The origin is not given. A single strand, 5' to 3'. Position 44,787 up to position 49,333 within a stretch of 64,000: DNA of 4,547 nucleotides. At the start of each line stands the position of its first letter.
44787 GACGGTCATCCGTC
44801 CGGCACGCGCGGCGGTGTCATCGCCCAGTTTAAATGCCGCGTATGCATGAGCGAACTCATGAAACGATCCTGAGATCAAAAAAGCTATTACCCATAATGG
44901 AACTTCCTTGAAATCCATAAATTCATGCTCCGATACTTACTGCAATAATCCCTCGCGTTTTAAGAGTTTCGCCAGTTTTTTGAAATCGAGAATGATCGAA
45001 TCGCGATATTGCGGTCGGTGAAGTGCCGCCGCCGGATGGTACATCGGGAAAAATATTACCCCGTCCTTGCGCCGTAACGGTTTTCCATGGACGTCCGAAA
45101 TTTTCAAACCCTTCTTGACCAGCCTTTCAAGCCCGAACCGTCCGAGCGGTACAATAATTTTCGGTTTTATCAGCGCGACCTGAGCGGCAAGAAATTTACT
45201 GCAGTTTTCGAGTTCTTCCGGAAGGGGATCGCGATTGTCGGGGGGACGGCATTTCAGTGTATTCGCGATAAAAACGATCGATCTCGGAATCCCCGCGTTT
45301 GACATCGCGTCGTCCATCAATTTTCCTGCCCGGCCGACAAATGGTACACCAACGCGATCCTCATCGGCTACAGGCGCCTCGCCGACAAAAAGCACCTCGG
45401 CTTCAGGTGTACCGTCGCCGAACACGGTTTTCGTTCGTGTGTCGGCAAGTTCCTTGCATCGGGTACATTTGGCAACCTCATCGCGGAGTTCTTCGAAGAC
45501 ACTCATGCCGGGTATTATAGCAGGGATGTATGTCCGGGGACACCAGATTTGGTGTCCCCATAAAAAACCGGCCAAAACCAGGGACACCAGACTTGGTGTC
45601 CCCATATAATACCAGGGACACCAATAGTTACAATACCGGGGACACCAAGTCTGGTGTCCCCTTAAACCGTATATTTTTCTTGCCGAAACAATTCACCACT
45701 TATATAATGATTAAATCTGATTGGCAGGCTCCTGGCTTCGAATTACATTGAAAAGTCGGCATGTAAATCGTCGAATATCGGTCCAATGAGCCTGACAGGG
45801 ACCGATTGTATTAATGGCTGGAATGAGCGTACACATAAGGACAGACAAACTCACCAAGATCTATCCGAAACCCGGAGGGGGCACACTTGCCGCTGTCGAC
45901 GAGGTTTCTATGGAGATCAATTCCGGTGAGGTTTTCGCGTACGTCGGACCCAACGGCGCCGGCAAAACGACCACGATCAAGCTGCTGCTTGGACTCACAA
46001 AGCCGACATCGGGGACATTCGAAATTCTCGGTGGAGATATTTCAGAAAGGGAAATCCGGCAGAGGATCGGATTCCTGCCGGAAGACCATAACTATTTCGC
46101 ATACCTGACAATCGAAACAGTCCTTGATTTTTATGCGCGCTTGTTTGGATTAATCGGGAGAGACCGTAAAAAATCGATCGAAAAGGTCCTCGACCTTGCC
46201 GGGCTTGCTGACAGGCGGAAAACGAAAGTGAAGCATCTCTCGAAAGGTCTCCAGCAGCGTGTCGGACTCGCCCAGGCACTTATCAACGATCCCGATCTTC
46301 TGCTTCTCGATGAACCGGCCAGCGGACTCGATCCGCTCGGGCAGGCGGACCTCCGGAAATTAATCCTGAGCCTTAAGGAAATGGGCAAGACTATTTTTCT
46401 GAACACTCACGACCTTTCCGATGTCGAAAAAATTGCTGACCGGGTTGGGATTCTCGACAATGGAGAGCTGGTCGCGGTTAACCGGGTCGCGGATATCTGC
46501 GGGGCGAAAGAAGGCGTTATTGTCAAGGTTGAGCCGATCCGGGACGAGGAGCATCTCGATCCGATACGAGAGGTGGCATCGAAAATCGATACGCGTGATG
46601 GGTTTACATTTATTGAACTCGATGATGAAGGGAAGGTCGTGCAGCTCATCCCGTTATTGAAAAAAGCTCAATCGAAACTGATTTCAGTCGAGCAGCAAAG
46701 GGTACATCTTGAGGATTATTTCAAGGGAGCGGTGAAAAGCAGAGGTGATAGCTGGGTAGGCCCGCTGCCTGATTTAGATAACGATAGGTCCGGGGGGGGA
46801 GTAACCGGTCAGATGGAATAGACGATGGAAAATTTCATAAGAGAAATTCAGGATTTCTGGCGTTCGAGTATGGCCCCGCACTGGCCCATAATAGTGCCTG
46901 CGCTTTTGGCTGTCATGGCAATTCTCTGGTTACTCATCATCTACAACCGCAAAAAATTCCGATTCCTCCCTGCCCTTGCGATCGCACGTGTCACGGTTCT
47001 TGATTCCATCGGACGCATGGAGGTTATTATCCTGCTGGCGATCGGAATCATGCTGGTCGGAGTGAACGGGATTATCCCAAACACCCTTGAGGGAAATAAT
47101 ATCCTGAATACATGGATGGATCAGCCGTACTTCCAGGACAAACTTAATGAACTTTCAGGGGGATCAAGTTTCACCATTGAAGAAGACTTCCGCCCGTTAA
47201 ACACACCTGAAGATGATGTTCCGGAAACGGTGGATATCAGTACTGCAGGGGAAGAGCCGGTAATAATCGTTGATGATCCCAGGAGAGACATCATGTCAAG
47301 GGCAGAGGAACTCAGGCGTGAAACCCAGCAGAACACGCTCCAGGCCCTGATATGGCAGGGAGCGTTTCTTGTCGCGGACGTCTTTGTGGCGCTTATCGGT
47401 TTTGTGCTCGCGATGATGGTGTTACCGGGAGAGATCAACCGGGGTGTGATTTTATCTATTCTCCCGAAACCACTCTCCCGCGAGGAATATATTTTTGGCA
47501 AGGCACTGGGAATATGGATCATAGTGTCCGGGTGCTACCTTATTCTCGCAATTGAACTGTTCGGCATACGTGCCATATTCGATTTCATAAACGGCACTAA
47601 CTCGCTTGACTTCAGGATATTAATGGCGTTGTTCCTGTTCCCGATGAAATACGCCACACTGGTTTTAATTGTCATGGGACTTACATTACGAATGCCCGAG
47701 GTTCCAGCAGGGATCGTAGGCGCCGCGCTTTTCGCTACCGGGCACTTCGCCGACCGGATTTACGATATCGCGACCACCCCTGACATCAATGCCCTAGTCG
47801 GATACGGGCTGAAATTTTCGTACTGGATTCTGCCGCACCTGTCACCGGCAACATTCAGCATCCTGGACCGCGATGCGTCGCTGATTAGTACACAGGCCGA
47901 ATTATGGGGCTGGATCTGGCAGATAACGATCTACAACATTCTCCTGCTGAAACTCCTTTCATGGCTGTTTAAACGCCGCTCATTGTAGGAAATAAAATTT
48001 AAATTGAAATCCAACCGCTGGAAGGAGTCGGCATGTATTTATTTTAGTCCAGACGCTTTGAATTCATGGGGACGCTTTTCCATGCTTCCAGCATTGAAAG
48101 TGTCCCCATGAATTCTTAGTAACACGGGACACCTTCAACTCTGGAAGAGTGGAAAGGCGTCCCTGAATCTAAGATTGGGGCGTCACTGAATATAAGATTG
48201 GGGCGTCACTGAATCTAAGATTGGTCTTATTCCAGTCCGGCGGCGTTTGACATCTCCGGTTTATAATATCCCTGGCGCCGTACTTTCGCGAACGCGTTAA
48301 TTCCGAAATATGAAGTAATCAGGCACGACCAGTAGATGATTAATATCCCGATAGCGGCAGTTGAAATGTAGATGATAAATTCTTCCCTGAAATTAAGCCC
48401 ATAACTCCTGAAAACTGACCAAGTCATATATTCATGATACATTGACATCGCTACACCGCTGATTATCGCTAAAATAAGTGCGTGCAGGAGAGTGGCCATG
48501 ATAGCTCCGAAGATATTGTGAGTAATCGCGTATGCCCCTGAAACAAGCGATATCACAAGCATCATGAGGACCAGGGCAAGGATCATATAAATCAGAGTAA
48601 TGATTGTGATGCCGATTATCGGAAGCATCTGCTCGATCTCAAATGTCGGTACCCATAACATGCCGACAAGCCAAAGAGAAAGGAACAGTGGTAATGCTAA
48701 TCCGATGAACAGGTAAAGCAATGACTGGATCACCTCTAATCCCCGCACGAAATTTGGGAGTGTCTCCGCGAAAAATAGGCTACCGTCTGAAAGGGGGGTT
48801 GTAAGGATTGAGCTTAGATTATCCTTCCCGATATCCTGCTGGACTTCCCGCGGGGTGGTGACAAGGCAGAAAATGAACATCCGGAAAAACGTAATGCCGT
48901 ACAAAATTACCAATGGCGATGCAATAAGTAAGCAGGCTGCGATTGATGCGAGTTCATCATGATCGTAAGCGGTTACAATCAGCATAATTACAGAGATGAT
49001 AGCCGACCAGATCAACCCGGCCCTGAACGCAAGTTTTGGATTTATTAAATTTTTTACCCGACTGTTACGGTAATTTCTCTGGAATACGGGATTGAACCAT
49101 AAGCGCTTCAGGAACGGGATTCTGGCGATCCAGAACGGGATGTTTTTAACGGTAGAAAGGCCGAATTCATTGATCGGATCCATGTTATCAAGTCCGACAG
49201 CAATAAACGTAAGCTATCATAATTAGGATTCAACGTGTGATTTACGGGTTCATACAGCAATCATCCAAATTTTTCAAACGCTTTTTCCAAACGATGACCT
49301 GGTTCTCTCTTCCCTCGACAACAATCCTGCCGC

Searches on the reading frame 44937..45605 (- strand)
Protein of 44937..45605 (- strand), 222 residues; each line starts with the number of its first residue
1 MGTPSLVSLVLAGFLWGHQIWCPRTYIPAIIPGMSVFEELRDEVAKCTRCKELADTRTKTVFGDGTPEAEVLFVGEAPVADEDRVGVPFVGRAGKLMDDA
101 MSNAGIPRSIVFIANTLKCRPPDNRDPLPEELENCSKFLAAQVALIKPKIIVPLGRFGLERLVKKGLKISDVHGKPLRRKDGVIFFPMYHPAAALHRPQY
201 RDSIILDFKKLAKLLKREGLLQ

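Call 75: search_protein_families(library=pfam, proteins=[window:44937-45605:-], max_evalue=0.001)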
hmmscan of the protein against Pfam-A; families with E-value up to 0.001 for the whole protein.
window:44937-45605:- (222 aa): 1 family
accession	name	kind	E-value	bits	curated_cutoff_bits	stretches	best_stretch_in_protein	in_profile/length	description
PF03167.25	UDG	-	2.9e-31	108.9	24.3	1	62-201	1-133/141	Uracil DNA glycosylase superfamily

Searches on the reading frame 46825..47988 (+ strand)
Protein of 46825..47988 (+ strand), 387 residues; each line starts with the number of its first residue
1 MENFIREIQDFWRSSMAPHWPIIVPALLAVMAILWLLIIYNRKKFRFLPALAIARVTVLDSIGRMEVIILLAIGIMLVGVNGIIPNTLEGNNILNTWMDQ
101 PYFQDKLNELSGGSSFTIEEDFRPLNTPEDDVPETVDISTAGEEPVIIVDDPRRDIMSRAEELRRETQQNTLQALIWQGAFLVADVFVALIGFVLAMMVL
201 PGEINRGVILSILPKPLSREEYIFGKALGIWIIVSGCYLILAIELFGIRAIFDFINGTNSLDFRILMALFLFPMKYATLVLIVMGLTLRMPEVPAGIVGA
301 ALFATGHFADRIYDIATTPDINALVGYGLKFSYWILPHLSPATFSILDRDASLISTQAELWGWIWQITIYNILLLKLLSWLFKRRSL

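Call 27: find_encoding_contigs(protein=window:46825-47988:+, flank=10000, max_places=10)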
Protein window:46825-47988:+ (387 aa): no gene with exactly this product is on record in the collection.

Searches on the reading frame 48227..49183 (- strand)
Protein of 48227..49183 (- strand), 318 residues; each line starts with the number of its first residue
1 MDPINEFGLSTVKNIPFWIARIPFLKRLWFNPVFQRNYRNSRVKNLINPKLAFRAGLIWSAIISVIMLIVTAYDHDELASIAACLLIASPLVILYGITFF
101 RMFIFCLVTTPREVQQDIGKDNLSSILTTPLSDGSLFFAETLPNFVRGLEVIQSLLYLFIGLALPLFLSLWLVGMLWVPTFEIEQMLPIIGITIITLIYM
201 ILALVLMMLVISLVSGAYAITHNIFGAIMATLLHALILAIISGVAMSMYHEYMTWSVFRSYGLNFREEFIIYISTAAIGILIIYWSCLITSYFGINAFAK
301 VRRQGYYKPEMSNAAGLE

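Call 36: find_homologous_proteins(query=window:48227-49183:-, max_evalue=1e-30)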
Query window:48227-49183:- (318 aa): 10 proteins with E <= 1e-30 among 5646 candidates.
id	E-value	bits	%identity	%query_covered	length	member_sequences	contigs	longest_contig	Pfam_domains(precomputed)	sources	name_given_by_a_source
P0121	1.8e-201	686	100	100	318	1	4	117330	-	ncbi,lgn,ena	-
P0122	9.2e-177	605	87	100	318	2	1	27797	-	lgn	-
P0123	1.4e-95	339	54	100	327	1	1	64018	-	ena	-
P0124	4.3e-95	337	51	100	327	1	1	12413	-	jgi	jgi:hypothetical protein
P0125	1.2e-85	306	49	100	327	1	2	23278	-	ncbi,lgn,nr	ncbi:MAG: hypothetical protein NTY09_15470 [bacterium]|nr:hypothetical protein [bacterium]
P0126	2.3e-78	282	44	100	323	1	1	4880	-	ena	-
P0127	5.6e-65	238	45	96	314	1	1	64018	-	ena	-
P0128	2.2e-56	210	39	100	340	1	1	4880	-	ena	-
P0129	8.4e-47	178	34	100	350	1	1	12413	-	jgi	jgi:hypothetical protein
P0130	4.4e-32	130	40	61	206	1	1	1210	-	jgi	jgi:hypothetical protein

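Call 37: find_encoding_contigs(protein=P0121, flank=3000, max_places=6)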
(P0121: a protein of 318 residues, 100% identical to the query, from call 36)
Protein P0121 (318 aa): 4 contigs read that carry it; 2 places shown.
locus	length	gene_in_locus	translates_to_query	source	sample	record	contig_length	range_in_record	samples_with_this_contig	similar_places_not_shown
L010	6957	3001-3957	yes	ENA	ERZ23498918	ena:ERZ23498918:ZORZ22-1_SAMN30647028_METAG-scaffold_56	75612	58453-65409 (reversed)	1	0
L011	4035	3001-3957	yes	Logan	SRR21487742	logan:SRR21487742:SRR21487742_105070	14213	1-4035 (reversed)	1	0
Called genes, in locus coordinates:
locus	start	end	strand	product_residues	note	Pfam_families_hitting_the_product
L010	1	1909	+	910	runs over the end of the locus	PF00023:Ank (faint), PF13606:Ank_3 (faint), PF13637:Ank_4 (faint), PF13857:Ank_5 (faint), PF24521:Ank_KRIT1 (faint), PF12796:Ank_2, PF23745:ANK_LRRK2 (faint), PF12796:Ank_2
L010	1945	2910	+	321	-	-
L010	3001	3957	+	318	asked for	-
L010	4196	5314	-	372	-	PF12679:ABC2_membrane_2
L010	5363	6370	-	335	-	PF00005:ABC_tran, PF13304:AAA_21 (weak)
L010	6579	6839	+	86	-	-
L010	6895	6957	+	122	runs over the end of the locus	PF03167:UDG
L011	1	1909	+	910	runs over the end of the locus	PF00023:Ank (faint), PF13606:Ank_3 (faint), PF13637:Ank_4 (faint), PF13857:Ank_5 (faint), PF24521:Ank_KRIT1 (faint), PF12796:Ank_2, PF23745:ANK_LRRK2 (faint), PF12796:Ank_2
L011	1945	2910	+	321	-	-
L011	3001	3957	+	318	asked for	-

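Call 38: find_encoding_contigs(protein=P0122, flank=6000, max_places=4)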
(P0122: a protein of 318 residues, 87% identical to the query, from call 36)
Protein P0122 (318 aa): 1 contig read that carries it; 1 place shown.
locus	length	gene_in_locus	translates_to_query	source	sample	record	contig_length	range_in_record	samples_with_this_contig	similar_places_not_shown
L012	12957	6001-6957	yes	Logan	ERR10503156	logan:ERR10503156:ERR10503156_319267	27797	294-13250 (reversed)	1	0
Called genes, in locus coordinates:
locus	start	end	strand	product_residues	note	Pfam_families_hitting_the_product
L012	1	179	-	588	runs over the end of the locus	PF05157:MshEN, PF00437:T2SSE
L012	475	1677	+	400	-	-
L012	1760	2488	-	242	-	-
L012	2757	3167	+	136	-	PF01740:STAS, PF13466:STAS_2 (weak)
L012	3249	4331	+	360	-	PF01312:Bac_export_2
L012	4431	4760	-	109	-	-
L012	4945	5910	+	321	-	-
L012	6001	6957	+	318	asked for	-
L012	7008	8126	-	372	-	PF12679:ABC2_membrane_2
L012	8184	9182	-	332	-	PF00005:ABC_tran, PF13304:AAA_21 (weak)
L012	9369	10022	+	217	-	PF03167:UDG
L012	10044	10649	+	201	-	PF02163:Peptidase_M50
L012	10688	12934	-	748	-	-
